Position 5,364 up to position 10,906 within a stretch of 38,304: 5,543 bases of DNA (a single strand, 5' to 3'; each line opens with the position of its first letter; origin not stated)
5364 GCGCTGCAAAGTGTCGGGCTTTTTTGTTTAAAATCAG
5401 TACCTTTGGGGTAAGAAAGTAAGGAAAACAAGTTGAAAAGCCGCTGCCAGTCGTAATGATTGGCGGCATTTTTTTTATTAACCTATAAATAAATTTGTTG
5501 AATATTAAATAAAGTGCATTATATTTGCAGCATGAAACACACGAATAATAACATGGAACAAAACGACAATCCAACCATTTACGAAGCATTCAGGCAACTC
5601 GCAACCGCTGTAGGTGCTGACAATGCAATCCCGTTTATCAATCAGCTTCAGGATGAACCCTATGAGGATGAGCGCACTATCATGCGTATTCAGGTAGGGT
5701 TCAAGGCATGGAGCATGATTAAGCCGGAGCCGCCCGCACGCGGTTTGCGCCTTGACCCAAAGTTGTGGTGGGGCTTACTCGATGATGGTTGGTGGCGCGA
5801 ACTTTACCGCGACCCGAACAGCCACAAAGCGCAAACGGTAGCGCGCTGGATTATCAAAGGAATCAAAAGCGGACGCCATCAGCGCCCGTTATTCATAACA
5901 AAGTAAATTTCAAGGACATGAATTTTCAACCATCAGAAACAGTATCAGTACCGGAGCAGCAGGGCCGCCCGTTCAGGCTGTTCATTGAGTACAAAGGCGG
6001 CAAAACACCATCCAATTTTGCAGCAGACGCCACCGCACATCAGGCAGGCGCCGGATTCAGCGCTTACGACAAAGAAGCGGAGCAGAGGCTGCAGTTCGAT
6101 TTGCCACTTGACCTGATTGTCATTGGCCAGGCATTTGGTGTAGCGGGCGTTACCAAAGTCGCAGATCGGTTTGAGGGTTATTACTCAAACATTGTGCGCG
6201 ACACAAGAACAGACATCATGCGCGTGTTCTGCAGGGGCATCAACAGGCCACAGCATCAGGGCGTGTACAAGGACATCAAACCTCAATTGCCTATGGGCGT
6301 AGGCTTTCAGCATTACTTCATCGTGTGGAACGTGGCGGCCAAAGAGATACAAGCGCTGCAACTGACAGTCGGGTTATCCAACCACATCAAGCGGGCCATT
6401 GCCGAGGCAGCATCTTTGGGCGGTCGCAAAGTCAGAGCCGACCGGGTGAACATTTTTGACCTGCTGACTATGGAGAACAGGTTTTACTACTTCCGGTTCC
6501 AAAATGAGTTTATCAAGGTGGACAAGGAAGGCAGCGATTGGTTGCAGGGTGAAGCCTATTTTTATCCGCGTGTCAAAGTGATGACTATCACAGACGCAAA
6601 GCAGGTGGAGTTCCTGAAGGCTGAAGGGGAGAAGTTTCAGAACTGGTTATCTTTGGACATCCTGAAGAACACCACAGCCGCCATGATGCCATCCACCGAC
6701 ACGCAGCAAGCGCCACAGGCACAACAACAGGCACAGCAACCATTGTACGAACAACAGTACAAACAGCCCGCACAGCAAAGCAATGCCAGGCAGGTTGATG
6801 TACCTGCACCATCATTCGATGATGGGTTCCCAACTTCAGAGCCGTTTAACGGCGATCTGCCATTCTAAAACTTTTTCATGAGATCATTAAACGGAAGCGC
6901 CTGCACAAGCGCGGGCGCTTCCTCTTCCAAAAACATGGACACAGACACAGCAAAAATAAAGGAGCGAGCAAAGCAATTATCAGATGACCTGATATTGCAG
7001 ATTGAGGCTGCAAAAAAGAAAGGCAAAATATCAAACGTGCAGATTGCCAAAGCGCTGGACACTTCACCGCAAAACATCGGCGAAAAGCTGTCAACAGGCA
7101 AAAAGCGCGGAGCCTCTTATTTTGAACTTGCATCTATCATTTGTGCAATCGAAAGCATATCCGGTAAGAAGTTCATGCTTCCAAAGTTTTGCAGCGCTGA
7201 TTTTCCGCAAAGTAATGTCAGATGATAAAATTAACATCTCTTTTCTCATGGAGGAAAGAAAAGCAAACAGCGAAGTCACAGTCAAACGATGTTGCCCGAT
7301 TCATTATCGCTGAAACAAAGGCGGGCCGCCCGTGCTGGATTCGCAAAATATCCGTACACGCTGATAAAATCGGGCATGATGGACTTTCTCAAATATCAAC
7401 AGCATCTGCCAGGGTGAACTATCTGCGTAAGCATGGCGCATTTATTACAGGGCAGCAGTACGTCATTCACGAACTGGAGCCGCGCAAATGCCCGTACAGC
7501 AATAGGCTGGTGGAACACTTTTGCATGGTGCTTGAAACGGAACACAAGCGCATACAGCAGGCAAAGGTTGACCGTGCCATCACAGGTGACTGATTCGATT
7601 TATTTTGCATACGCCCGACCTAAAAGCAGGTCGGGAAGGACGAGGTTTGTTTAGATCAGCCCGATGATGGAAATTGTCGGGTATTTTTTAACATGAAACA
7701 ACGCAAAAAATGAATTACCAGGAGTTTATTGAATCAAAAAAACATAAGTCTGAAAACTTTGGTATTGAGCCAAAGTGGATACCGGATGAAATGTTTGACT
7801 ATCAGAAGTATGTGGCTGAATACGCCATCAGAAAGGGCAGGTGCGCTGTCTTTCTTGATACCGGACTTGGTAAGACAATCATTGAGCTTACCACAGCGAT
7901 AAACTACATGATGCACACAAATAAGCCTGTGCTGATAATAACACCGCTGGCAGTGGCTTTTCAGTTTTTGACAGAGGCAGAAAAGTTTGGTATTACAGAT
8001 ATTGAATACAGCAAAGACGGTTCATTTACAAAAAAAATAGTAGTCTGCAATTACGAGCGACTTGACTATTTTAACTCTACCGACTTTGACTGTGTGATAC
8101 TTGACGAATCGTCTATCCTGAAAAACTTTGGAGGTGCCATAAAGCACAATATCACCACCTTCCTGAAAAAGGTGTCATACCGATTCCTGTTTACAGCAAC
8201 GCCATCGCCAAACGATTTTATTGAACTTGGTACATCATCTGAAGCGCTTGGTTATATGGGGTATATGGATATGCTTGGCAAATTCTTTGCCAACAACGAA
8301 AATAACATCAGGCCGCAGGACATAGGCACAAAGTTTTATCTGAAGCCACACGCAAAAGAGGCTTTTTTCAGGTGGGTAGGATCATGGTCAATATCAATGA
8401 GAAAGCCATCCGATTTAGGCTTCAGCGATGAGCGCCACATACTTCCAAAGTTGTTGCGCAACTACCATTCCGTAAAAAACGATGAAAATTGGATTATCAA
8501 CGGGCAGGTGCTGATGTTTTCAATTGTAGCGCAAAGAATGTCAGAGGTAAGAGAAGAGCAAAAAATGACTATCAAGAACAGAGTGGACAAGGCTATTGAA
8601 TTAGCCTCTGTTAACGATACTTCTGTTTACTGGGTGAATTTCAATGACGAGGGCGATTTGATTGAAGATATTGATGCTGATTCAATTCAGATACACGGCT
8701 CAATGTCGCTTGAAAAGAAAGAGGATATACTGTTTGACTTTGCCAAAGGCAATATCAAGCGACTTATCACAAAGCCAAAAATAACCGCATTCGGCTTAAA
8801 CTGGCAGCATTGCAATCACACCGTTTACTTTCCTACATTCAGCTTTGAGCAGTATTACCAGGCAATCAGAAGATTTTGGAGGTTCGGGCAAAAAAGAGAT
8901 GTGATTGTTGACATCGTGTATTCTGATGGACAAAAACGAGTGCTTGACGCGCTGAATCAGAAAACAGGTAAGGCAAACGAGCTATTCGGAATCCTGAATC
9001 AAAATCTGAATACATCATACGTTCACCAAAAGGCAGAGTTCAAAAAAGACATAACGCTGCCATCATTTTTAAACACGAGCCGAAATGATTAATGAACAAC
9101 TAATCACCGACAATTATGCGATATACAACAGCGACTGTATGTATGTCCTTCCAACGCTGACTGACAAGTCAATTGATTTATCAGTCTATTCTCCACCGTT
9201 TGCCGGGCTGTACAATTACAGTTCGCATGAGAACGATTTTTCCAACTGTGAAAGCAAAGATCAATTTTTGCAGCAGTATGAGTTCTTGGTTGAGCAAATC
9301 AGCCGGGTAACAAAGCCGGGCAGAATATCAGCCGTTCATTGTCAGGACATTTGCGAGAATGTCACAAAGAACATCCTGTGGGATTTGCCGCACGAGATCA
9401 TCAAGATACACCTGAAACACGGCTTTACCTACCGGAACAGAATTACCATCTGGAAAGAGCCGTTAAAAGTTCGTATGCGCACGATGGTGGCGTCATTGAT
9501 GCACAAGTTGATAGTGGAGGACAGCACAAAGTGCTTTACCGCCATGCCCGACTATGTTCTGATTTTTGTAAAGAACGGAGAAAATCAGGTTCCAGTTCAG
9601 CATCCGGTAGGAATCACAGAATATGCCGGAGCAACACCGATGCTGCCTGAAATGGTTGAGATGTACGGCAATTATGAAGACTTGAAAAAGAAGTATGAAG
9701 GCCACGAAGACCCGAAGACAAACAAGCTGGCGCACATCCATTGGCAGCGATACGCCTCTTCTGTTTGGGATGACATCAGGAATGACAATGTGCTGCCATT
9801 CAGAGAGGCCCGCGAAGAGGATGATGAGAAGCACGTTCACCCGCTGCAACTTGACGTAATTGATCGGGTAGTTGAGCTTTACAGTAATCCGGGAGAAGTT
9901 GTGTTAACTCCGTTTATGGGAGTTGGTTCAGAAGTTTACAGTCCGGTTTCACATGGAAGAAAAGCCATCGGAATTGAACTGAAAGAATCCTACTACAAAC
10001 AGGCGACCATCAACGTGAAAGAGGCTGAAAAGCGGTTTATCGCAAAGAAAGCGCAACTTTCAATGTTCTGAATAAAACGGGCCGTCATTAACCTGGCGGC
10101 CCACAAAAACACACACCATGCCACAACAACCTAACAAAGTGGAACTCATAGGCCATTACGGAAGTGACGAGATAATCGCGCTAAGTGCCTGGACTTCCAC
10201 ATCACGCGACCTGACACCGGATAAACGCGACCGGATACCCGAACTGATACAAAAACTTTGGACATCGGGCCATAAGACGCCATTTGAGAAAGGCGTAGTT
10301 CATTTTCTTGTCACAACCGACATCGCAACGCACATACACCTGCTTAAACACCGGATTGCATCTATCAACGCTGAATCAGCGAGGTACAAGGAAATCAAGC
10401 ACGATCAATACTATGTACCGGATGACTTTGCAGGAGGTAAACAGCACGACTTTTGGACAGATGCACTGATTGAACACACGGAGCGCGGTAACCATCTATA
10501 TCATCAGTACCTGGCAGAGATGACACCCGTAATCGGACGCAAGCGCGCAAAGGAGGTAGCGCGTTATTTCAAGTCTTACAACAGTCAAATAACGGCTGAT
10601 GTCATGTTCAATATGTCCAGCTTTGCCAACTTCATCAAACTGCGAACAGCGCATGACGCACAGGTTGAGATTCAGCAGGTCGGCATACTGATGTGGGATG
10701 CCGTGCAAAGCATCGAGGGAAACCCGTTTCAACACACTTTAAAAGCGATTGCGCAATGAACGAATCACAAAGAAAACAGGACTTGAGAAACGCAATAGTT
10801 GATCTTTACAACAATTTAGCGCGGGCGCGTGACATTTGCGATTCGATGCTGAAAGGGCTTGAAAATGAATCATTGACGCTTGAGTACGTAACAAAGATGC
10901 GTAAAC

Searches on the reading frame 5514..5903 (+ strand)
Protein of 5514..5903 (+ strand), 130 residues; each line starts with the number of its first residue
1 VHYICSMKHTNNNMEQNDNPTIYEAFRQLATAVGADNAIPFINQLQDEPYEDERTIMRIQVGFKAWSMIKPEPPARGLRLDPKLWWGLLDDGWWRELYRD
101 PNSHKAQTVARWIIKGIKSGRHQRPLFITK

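Call 90: search_protein_families(library=pfam, alignment_id=A3, max_evalue=0.001)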
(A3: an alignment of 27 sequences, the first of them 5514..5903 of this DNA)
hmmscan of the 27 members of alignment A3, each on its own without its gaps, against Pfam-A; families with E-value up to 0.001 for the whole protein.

A. member 1, window:5514-5903:+ (130 aa): 0 families

B. families by the number of members that match (of 27 scanned): 8 families
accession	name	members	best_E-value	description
PF22253.2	DUF6948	1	3.6e-20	Domain of unknown function (DUF6948)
PF05521.18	Phage_HCP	1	6.7e-16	Phage head completion protein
PF11367.14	Tail_completion_gp17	1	5.7e-13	Tail completion protein gp17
PF00959.24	Phage_lysozyme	1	2.6e-11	Phage lysozyme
PF06199.17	Phage_tail_2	1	1.3e-09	Phage tail tube protein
PF09134.16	Invasin_D3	1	7.8e-05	Invasin, domain 3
PF13238.12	AAA_18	1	0.00031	AAA domain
PF04883.17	HK97-gp10_like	1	0.00054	Bacteriophage HK97-gp10, putative tail-component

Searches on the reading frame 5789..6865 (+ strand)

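Call 54: search_protein_families(library=phrogs, proteins=[window:5789-6865:+], max_evalue=0.001)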
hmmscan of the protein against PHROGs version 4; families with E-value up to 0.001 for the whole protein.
window:5789-6865:+ (359 aa): 1 family
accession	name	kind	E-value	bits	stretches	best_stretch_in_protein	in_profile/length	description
phrog_6706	-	unknown function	2.6e-07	32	1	88-167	24-99/225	-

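Call 92: search_protein_families(library=pfam, proteins=[window:5789-6865:+], max_evalue=0.001)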
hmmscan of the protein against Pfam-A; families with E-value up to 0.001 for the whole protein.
window:5789-6865:+ (359 aa): 0 families

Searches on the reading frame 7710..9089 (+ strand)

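Call 19: search_protein_families(library=phrogs, proteins=[window:7710-9089:+], max_evalue=0.001)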
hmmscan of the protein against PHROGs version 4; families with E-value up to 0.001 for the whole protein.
window:7710-9089:+ (460 aa): 5 families
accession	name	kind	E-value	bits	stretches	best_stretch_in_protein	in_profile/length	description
phrog_62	-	DNA, RNA and nucleotide metabolism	1.1e-56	193.1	1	27-431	696-1138/1881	DNA helicase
phrog_16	-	DNA, RNA and nucleotide metabolism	9.1e-31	107.9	1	24-408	269-604/986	DNA helicase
phrog_11354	-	unknown function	6.7e-11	42.9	1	342-431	17-110/116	-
phrog_16259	-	DNA, RNA and nucleotide metabolism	0.00028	21.2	1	5-96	100-186/330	DNA helicase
phrog_15414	-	unknown function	0.00066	20.4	0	413-449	99-135/234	-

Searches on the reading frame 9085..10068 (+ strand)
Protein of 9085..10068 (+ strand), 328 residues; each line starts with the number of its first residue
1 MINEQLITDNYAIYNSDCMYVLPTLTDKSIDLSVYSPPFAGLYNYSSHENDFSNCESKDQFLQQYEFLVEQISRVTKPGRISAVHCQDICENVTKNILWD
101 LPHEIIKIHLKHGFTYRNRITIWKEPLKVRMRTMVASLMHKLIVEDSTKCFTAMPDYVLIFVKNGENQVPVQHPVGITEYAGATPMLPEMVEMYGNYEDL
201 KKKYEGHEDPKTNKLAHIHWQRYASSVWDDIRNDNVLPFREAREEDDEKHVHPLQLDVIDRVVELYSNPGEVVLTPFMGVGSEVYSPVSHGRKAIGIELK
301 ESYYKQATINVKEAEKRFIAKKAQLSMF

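Call 19: search_protein_families(library=phrogs, proteins=[window:9085-10068:+], max_evalue=0.001)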
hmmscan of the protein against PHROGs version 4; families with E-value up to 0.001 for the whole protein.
window:9085-10068:+ (328 aa): 10 families
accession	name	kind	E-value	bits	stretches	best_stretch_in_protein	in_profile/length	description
phrog_67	-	other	2e-34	120.7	1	8-320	121-352/743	DNA methyltransferase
phrog_16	-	DNA, RNA and nucleotide metabolism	3.9e-28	99.2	1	188-328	791-922/986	DNA helicase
phrog_498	-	other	1.4e-18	67.8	2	219-311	325-420/633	DNA methyltransferase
phrog_18293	-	other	6e-14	53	1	234-316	32-112/119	methyltransferase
phrog_6025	-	other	6.4e-12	46.5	1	3-138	4-123/192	DNA methyltransferase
phrog_3008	-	other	5.6e-10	39.9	1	250-316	152-216/244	DNA methyltransferase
phrog_12517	-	unknown function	1.5e-09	38.4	1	17-133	166-279/316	-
phrog_6952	-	other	2.4e-09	38.3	1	249-313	113-177/181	DNA methyltransferase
phrog_8769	-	other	2.4e-05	25.1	1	262-305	4-47/71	methyltransferase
phrog_18146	-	other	0.00022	21.3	0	10-114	254-361/452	DNA methyltransferase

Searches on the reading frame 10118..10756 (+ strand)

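Call 54: search_protein_families(library=phrogs, proteins=[window:10118-10756:+], max_evalue=0.001)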
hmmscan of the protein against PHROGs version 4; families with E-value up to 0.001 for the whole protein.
window:10118-10756:+ (213 aa): 1 family
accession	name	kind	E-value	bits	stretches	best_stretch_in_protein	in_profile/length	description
phrog_85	-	DNA, RNA and nucleotide metabolism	4.3e-33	115.8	1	4-203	369-579/866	thymidylate synthase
